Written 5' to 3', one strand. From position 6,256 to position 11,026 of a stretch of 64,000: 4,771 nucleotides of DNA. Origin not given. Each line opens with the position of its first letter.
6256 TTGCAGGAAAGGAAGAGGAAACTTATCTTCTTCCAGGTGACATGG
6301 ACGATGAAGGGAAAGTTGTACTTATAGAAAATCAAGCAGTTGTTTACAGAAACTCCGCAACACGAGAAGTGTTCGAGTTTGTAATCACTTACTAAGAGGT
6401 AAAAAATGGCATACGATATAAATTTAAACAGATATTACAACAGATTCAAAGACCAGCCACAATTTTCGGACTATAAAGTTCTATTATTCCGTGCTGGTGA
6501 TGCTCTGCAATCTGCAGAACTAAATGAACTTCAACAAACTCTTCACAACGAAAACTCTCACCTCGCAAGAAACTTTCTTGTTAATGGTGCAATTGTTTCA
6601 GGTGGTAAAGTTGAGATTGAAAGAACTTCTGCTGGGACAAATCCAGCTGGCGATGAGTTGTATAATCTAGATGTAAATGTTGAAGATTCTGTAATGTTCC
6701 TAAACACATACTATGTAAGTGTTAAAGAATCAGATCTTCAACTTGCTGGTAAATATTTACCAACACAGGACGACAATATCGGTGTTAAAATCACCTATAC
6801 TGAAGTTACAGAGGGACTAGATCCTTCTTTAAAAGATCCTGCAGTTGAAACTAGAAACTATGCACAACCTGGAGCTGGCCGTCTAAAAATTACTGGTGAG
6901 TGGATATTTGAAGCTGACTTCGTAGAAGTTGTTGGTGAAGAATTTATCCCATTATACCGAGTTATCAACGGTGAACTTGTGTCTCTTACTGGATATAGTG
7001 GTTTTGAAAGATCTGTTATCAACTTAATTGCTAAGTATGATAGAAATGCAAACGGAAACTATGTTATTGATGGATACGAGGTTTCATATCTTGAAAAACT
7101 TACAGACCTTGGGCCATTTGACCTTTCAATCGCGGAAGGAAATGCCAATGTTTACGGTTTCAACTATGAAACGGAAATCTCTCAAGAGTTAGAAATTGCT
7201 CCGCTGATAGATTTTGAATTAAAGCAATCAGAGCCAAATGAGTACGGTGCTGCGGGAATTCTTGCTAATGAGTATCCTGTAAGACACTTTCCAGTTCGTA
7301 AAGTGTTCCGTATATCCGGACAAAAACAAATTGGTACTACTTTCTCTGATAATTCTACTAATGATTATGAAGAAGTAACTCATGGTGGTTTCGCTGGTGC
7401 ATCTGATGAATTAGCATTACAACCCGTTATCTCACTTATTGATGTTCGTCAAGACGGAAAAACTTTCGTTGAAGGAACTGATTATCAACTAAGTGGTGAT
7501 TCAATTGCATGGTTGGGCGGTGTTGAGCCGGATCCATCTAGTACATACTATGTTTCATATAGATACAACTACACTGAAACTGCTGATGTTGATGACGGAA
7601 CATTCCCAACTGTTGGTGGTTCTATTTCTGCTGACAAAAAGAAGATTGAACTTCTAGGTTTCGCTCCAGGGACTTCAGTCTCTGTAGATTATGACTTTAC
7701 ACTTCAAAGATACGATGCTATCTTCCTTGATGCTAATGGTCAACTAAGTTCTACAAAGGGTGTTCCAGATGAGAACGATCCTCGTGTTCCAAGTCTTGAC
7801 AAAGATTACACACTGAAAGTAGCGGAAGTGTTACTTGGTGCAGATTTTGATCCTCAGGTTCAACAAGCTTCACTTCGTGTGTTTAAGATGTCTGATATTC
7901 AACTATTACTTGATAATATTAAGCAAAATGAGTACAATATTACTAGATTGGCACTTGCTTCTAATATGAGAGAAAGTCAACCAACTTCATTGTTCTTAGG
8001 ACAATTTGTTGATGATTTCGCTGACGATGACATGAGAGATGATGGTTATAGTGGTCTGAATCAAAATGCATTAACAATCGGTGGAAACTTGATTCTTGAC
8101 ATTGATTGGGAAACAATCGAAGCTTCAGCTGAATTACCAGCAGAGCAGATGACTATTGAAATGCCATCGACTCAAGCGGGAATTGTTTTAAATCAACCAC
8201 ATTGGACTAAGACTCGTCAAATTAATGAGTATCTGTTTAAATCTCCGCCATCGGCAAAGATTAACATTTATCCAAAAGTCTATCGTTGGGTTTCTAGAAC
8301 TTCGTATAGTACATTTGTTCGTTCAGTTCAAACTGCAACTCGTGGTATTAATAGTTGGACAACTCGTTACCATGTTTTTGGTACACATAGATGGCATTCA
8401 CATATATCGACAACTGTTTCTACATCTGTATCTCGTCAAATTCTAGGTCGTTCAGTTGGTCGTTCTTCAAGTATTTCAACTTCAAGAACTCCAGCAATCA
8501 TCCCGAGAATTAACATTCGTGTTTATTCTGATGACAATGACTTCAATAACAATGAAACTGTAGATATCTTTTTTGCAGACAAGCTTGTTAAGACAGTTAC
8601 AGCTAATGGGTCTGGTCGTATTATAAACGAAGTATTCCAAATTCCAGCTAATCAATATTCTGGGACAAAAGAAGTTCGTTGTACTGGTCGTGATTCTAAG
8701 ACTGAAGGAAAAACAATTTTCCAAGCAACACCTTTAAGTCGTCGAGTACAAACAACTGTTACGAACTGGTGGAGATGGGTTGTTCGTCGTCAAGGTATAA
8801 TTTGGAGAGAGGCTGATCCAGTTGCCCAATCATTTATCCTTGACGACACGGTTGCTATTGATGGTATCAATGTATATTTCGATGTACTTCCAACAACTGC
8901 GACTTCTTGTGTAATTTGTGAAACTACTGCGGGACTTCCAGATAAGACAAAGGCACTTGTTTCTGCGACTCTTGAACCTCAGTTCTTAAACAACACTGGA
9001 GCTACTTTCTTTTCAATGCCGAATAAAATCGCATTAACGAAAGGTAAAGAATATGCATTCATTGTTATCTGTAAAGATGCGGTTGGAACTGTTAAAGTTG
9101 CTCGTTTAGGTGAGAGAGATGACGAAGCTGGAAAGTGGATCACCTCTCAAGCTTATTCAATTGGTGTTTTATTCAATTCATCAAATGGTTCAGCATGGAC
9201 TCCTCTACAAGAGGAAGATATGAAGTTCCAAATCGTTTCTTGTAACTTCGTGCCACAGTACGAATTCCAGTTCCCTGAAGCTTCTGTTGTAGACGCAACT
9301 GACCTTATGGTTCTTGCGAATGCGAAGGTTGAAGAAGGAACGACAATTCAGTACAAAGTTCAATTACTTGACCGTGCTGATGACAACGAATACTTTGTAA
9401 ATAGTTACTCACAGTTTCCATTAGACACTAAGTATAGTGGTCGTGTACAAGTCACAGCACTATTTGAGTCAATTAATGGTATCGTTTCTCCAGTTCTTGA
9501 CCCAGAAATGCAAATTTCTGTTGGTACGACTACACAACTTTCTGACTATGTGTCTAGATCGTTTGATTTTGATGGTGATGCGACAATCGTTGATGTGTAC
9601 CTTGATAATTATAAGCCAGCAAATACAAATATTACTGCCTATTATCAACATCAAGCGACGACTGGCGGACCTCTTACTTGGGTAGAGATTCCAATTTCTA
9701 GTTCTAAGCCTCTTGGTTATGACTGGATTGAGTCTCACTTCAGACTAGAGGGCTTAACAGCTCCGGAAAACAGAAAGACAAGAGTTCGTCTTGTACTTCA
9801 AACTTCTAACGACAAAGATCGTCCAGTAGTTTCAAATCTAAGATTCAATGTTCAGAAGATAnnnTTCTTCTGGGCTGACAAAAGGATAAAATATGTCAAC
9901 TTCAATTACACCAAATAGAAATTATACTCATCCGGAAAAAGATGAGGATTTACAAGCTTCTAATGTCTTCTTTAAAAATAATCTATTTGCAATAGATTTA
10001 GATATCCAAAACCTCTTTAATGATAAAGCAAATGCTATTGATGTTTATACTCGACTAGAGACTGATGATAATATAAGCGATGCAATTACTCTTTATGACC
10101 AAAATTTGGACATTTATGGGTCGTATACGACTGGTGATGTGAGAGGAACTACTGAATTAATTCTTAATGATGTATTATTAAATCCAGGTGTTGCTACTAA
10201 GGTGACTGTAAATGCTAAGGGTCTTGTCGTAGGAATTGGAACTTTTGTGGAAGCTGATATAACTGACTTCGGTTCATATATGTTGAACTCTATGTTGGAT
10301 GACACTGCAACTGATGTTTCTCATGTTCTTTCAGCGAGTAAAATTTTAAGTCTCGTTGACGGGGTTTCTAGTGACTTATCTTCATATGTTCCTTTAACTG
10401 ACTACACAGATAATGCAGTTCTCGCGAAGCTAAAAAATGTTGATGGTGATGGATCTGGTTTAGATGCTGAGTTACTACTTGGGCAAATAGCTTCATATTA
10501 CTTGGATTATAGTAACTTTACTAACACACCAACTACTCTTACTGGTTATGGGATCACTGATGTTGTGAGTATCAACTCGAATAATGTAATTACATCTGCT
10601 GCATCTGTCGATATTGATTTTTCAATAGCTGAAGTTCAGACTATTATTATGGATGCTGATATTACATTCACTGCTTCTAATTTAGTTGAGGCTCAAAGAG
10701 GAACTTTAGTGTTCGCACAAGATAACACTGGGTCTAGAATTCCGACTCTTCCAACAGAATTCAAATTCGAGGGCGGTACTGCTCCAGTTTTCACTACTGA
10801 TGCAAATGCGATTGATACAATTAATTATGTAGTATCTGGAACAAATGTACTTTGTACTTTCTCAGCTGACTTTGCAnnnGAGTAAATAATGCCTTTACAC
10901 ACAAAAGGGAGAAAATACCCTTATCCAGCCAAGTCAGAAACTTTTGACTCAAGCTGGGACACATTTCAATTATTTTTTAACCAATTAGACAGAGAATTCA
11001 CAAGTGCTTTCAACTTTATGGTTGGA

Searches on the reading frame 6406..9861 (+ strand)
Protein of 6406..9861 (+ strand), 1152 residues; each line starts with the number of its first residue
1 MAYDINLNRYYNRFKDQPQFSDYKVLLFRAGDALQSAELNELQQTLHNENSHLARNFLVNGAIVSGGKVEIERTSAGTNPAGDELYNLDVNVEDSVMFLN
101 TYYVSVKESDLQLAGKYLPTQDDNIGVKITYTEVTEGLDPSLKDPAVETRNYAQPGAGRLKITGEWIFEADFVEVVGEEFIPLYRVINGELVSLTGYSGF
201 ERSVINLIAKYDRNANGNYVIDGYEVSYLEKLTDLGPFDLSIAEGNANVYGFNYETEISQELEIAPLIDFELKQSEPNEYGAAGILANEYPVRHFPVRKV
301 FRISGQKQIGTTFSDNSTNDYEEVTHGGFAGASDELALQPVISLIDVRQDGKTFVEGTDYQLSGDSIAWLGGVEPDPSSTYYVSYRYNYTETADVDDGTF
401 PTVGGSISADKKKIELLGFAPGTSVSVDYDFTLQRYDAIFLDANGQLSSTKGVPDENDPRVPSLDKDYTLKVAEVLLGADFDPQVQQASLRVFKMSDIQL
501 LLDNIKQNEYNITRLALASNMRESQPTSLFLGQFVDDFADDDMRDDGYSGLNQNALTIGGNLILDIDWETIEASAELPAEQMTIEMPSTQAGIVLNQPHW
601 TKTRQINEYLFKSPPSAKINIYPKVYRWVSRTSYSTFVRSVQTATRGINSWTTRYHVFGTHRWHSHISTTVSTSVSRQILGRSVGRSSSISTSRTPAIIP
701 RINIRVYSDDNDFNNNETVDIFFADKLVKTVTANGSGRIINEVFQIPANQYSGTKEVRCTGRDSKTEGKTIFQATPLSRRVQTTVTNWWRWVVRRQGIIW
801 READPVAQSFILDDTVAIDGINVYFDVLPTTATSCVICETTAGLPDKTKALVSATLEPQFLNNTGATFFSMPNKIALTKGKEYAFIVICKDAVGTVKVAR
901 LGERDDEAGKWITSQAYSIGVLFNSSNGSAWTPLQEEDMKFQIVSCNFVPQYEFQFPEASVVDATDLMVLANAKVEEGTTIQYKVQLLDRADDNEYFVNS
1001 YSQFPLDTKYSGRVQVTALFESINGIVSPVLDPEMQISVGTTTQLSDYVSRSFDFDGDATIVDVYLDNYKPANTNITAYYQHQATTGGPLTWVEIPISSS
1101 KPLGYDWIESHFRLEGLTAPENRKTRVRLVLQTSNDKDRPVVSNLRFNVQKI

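Call 18: search_protein_families(library=phrogs, proteins=[window:6406-9861:+], max_evalue=0.00001)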
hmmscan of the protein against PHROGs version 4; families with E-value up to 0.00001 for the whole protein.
window:6406-9861:+ (1152 aa): 5 families
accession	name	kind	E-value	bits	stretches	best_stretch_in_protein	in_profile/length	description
phrog_877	-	unknown function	4.2e-172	575.5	1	2-1150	3-1139/1141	-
phrog_358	-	unknown function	7.7e-89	299.6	4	784-950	1407-1575/2056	-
phrog_5986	-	unknown function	2.2e-73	248.3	1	729-1147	7-406/409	-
phrog_17266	-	unknown function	2.3e-31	110.1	1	6-314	2-294/314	-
phrog_31651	-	unknown function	1.7e-08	35.5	1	516-633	57-165/226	-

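Call 19: search_dna_similar(query=window:6406-9861:+, collection=phages, mode=protein, max_rows=25)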
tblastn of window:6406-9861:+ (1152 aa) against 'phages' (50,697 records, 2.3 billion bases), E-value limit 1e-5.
Records with a match: 1537; places in all: 1654; records where one place covers at least 80% of the query: 524.
Best place of each record, by identity: <60% 1537.
By first word of the organism name: Staphylococcus 342; Synechococcus 293; Bacillus 245; Salmonella 164; Vibrio 73; Enterococcus 70; Listeria 54; Cyanophage 51; Klebsiella 44; Escherichia 32; and 35 more.
By host as written in the record: - 300; Staphylococcus aureus 112; Synechococcus 99; Listeria monocytogenes 43; Bacillus cereus 27; Staphylococcus sp. 27; Bacillus subtilis 26; Salmonella enterica 26; and 345 more.
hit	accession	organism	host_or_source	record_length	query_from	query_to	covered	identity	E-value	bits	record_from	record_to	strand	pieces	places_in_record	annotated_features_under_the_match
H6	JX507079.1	Acidithiobacillus phage AcaML1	Acidithiobacillus caldus ATCC 51756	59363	7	1149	99%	29.4%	1e-98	352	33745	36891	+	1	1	hypothetical protein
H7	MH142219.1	Acidithiobacillus phage AcaML1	Acidithiobacillus caldus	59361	7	1149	99%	29.4%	1e-98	352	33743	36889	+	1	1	record has no annotation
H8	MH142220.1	Acidithiobacillus phage AcaML1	Acidithiobacillus caldus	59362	7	1149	99%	29.4%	1e-98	352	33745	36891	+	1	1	record has no annotation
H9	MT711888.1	Pseudomonas phage Dolphis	Pseudomonas putida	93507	7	1149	91%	29.7%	2e-56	355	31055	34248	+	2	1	hypothetical protein (x2)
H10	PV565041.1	Pseudomonas phage Jeremy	Pseudomonas putida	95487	7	1149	91%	29.7%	2e-56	355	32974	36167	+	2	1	hypothetical protein (x2)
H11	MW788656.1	Wolbachia phage WO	Allonemobius socius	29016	5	1146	98%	26.9%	2e-76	313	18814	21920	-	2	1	virulence-associated protein | hypothetical protein (x2)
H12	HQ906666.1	Wolbachia endosymbiont wVitB of Nasonia vitripennis phage ...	Wolbachia endosymbiont wVitB of Nasonia ...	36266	5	1146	91%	28.8%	2e-40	330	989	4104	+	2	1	putative virulence protein VrlC.1 | putative virulence protein VrlC.2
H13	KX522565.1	Wolbachia phage WO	wVitA Wolbachia of Nasonia vitripennis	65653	5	1146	91%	28.8%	2e-40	330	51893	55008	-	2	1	hypothetical protein (x2)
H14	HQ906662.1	Wolbachia endosymbiont wVitA of Nasonia vitripennis phage ...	Wolbachia endosymbiont wVitA of Nasonia ...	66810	5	1146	91%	28.8%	2e-40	330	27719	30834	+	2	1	putative virulence protein VrlC.1 | putative virulence protein VrlC.2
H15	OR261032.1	Aeromonas phage ST4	Aeromonas hydrophila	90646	10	1149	90%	29.1%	5e-49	347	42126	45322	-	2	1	hypothetical protein (x2)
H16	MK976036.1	Wolbachia phage WO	Wolbachia sp. wRi_KL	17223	5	1147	92%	28.4%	7e-43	327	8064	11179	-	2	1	virulence-associated protein | VrlC protein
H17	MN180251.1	Wolbachia phage WO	Wolbachia sp. wMel_KL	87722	5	1146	90%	28.7%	2e-42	327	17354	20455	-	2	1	virulence-associated protein | VrlC protein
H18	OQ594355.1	Aeromonas phage HJ05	Aeromonas hydrophila AH10 (CCTCC ...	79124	6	1149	92%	28.0%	1e-45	318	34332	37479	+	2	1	hypothetical protein (x2)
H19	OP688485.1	Escherichia phage EP_H11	Escherichia coli H11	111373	10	1146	91%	28.1%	1e-42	309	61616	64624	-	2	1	hypothetical protein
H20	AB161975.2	Wolbachia phage WOcauB1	Wolbachia sp. wCauB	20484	5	1147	91%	27.9%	3e-41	316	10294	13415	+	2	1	gp15: similar tohypothetical protein [Desulfovibrio desulfuricans G20] | gp16: similar to vrlC protein [Dichelobacter nodosus]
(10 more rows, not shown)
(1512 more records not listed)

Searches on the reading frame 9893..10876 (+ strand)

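Call 58: search_protein_families(library=phrogs, proteins=[window:9893-10876:+], max_evalue=0.00001)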
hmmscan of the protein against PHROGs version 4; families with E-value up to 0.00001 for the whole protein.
window:9893-10876:+ (328 aa): 6 families
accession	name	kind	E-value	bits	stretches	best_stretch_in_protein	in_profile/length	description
phrog_32829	-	tail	1.6e-09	37.4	1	169-219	494-544/840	tail fiber protein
phrog_4757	-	unknown function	3.2e-08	34.2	1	218-317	249-347/359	-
phrog_7389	-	tail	4.8e-08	33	0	164-198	129-163/732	tail fiber protein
phrog_19602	-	tail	1.2e-06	28.6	1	153-216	256-318/504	tail fiber protein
phrog_25747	-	tail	1.7e-06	27.3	1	182-256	425-503/901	tail fiber protein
phrog_5181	-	unknown function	2.3e-06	27.2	1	93-239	303-359/763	-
